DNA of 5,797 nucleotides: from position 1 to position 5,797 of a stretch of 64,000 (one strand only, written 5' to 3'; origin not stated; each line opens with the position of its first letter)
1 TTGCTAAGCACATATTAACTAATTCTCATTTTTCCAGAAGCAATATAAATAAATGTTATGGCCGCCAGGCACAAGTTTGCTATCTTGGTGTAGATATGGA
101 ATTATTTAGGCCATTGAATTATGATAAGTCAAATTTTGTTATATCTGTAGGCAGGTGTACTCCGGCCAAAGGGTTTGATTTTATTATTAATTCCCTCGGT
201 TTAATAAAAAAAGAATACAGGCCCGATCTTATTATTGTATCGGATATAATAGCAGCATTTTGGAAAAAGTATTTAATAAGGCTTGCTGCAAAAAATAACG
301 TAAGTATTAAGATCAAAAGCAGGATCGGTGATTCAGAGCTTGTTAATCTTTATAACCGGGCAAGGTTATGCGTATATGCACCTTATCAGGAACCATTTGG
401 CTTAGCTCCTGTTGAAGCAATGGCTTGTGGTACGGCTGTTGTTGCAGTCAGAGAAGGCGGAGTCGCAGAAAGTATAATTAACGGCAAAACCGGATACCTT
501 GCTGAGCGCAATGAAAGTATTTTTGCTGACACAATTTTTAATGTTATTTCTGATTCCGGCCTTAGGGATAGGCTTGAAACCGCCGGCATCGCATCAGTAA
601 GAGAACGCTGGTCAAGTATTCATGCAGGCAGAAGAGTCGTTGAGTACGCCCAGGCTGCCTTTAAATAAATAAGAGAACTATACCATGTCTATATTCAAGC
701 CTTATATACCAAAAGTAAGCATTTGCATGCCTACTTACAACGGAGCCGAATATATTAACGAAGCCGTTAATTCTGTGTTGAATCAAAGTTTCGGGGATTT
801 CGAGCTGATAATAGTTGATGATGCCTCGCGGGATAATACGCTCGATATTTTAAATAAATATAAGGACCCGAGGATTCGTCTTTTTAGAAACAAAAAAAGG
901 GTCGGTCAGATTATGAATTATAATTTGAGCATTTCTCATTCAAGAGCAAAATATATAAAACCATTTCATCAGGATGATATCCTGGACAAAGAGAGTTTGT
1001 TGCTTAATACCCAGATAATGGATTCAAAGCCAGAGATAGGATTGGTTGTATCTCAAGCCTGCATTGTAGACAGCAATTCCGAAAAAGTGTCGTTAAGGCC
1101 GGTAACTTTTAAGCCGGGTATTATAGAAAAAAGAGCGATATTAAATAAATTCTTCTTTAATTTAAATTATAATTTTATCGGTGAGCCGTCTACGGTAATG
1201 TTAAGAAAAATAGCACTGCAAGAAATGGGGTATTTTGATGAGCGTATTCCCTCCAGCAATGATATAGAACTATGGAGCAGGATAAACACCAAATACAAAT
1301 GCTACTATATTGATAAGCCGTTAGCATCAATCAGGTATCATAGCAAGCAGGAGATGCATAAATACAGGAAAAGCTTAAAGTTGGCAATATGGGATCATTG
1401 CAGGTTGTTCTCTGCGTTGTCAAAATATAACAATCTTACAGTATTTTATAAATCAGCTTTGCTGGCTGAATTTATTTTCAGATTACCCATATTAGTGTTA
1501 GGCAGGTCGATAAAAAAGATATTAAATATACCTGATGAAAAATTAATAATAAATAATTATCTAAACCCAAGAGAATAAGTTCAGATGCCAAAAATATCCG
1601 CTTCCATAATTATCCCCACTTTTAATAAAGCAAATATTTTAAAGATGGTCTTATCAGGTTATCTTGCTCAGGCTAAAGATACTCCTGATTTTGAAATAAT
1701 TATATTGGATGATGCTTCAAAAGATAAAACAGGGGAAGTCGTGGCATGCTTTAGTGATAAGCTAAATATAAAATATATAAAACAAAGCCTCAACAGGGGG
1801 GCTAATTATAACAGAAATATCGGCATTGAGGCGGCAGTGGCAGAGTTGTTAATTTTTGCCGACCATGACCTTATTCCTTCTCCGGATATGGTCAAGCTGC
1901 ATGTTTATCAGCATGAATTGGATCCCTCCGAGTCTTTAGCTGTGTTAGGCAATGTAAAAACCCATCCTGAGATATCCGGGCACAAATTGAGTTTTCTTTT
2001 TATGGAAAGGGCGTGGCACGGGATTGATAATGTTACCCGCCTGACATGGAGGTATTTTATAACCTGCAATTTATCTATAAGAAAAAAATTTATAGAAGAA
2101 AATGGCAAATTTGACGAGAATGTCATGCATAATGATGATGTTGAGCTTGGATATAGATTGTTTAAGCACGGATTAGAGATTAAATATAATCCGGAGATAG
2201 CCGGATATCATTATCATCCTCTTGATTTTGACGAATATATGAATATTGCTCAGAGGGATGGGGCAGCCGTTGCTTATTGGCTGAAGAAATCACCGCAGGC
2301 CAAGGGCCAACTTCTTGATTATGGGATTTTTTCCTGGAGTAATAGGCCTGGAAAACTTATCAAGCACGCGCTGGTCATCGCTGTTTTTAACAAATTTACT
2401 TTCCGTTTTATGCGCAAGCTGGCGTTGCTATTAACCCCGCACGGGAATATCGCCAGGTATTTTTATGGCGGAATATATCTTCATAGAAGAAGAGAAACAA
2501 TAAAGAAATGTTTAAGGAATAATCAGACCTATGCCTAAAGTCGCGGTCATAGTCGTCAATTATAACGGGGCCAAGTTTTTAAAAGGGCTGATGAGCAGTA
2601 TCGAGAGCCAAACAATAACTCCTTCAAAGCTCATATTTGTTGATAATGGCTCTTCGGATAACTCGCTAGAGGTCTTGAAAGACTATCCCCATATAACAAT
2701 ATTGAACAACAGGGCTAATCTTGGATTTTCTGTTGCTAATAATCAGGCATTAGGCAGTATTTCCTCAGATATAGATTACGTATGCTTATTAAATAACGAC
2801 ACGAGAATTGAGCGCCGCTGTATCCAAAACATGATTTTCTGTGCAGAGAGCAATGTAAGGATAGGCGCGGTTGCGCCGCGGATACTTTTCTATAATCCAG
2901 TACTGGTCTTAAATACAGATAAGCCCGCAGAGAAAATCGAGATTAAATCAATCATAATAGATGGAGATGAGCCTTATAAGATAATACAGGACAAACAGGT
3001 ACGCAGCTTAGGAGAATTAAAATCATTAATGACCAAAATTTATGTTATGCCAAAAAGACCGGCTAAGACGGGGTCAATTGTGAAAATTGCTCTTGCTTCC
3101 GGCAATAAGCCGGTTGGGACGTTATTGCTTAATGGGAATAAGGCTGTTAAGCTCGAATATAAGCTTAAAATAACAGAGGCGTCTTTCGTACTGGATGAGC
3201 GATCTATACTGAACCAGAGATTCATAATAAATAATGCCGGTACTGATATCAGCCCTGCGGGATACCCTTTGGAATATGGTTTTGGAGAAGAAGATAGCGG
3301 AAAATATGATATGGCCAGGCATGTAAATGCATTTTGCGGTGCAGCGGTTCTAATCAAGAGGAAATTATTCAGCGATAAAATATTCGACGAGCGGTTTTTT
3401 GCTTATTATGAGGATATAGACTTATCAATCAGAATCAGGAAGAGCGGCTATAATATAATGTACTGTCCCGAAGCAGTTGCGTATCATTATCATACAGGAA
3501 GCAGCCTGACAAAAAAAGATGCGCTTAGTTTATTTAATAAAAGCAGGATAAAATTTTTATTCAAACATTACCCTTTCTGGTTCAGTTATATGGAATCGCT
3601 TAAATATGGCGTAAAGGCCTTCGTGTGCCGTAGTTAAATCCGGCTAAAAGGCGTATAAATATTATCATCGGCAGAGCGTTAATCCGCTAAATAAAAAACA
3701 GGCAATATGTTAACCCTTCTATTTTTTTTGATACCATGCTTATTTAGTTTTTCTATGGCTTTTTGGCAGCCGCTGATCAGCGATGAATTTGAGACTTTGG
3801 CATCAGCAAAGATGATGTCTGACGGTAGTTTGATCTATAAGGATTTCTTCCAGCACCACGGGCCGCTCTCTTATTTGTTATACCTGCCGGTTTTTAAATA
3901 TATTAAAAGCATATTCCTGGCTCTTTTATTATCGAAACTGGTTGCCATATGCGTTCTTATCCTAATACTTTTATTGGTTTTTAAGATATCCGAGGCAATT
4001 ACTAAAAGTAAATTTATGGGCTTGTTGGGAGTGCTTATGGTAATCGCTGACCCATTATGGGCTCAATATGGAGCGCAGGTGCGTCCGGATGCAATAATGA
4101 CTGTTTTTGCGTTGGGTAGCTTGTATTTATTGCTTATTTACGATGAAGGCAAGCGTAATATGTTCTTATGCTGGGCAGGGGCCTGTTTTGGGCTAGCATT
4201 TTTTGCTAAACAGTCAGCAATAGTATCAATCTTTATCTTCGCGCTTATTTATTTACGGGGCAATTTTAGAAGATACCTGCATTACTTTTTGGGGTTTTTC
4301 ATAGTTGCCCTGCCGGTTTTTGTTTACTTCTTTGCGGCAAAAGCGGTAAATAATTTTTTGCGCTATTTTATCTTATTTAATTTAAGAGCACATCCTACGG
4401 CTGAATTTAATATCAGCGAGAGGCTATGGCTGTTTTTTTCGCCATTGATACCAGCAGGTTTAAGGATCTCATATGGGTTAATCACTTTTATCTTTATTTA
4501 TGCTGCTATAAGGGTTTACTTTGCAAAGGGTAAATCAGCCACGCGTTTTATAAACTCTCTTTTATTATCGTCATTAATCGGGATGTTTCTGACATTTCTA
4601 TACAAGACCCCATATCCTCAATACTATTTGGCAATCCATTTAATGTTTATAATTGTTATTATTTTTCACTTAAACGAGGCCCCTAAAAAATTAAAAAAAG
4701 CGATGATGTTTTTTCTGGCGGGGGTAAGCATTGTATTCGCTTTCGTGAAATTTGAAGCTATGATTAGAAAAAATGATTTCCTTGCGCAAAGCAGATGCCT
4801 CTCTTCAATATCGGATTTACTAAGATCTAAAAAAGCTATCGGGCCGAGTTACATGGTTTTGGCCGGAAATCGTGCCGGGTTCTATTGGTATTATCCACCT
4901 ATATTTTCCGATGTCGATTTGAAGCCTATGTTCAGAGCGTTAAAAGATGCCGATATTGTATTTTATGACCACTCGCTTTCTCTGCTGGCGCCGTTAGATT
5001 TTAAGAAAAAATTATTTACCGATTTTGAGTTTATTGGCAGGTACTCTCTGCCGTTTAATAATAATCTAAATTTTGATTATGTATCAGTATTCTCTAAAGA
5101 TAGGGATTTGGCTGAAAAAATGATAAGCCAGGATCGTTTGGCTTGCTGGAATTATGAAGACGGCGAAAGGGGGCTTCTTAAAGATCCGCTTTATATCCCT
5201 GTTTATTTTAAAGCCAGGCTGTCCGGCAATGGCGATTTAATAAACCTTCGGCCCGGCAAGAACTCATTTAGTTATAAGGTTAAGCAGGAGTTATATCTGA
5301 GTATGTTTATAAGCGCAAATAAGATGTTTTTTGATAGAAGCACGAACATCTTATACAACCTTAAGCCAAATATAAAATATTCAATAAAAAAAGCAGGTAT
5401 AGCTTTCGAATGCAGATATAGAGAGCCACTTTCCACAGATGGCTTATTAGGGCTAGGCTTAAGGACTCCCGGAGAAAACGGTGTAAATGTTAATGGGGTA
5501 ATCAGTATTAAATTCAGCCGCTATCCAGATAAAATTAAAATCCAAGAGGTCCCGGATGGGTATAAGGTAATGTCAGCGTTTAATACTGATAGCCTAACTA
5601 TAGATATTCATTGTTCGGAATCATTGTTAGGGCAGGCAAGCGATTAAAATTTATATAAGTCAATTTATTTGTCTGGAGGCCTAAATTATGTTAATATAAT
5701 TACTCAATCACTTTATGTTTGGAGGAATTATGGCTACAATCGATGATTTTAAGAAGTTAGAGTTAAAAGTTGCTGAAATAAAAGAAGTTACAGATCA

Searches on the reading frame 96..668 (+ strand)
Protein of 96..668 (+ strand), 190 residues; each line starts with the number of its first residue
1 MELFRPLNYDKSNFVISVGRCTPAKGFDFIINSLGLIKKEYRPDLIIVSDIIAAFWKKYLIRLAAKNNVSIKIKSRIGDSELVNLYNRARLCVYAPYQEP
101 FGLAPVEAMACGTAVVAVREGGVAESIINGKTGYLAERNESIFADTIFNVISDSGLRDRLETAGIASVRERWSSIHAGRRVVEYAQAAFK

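Call 33: search_protein_families(library=pfam, proteins=[window:96-668:+], max_evalue=0.00001)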
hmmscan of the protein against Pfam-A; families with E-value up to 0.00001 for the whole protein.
window:96-668:+ (190 aa): 3 families
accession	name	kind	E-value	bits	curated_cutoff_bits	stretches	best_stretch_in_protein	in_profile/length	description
PF00534.26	Glycos_transf_1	-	3e-28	98.9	26.4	1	7-164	10-169/172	Glycosyl transferases group 1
PF13692.12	Glyco_trans_1_4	-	4.6e-21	76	27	1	15-153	4-142/142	Glycosyl transferases group 1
PF20706.3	GT4-conflict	-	7.4e-07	28.9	26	1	12-129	197-322/385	Family 4 Glycosyltransferase in conflict systems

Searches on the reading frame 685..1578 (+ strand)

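Call 33: search_protein_families(library=pfam, proteins=[window:685-1578:+], max_evalue=0.00001)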
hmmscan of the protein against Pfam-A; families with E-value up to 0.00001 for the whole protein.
window:685-1578:+ (297 aa): 3 families
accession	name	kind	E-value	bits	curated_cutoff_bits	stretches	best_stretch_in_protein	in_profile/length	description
PF00535.33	Glycos_transf_2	-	6.7e-27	94.9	23.3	1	12-150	1-143/168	Glycosyl transferase family 2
PF10111.15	Glyco_tranf_2_2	-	2.5e-13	50.6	27.3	1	11-225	2-223/276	Glycosyltransferase like family 2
PF13641.12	Glyco_tranf_2_3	-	6e-07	30.1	27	1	9-139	1-134/230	Glycosyltransferase like family 2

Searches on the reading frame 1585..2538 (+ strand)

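Call 33: search_protein_families(library=pfam, proteins=[window:1585-2538:+], max_evalue=0.00001)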
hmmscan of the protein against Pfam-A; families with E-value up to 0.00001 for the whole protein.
window:1585-2538:+ (317 aa): 3 families
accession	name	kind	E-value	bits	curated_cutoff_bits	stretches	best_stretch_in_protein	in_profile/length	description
PF00535.33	Glycos_transf_2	-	1.3e-23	84.2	23.3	1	7-116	1-109/168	Glycosyl transferase family 2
PF13641.12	Glyco_tranf_2_3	-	4.8e-12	46.8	27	1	7-224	4-226/230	Glycosyltransferase like family 2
PF10111.15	Glyco_tranf_2_2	-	7.2e-10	39.3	27.3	1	23-104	16-100/276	Glycosyltransferase like family 2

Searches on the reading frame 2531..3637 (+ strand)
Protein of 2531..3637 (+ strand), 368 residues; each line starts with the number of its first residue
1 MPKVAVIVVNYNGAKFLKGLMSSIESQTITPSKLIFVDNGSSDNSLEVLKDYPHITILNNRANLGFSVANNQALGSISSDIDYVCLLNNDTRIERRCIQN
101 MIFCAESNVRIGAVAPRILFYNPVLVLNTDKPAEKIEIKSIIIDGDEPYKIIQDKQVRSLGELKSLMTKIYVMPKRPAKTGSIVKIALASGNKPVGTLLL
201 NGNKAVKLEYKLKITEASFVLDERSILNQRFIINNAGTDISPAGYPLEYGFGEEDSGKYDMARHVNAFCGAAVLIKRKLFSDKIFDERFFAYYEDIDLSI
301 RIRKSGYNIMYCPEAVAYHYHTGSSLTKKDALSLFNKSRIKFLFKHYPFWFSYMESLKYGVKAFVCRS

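Call 33: search_protein_families(library=pfam, proteins=[window:2531-3637:+], max_evalue=0.00001)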
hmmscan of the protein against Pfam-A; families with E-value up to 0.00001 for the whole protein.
window:2531-3637:+ (368 aa): 3 families
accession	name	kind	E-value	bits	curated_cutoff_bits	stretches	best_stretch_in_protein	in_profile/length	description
PF00535.33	Glycos_transf_2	-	2.6e-17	63.7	23.3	1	6-117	2-115/168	Glycosyl transferase family 2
PF13641.12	Glyco_tranf_2_3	-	3e-08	34.4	27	0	264-327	153-218/230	Glycosyltransferase like family 2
PF10111.15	Glyco_tranf_2_2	-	5.3e-06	26.6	27.3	0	17-93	15-94/276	Glycosyltransferase like family 2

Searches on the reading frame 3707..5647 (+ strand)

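Call 33: search_protein_families(library=pfam, proteins=[window:3707-5647:+], max_evalue=0.00001)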
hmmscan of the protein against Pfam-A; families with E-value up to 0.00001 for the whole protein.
window:3707-5647:+ (646 aa): 1 family
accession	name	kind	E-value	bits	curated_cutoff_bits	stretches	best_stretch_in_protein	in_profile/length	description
PF13231.12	PMT_2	-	1.5e-08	35.5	26.1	1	61-203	4-156/160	Dolichyl-phosphate-mannose-protein mannosyltransferase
